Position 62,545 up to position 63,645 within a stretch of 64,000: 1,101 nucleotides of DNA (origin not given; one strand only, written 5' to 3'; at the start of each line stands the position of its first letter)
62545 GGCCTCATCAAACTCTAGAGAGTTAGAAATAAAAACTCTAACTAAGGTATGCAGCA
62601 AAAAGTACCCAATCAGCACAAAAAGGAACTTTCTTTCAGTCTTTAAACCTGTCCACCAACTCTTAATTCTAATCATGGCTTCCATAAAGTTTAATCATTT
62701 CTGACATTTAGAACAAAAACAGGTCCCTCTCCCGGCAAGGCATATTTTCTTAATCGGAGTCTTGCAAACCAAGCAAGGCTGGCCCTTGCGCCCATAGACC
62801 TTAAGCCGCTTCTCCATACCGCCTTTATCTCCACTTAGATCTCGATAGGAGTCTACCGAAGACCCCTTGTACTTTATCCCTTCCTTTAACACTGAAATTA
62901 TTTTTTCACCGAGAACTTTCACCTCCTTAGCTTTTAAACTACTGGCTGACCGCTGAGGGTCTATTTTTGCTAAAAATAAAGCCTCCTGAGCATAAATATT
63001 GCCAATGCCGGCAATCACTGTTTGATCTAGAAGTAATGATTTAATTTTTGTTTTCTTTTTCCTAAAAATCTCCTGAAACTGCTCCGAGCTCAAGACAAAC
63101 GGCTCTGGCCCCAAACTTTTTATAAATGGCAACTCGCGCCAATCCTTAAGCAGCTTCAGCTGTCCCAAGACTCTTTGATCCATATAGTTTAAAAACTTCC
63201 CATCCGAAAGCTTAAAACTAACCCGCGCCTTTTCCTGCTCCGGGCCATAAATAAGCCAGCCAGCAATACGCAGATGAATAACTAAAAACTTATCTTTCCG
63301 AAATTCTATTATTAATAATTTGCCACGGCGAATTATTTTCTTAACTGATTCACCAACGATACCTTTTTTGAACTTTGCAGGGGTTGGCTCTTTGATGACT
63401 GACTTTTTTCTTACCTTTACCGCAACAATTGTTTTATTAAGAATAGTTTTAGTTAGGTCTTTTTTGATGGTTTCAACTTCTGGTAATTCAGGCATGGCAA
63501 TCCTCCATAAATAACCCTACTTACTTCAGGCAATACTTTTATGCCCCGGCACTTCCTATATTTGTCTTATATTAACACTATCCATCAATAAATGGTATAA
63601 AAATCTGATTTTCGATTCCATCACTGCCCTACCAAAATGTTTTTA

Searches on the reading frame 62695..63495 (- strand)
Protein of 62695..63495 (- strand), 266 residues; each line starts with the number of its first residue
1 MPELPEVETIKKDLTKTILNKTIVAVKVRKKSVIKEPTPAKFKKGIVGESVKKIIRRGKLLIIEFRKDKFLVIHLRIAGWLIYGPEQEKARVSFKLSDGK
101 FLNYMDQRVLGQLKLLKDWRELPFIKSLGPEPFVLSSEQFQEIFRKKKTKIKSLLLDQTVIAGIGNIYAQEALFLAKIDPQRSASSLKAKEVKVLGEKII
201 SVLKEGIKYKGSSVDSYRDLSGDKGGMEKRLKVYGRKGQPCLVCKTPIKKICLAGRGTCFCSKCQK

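Call 65: find_encoding_contigs(protein=window:62695-63495:-, flank=10000, max_places=3)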
Protein window:62695-63495:- (266 aa): no gene with exactly this product is on record in the collection.
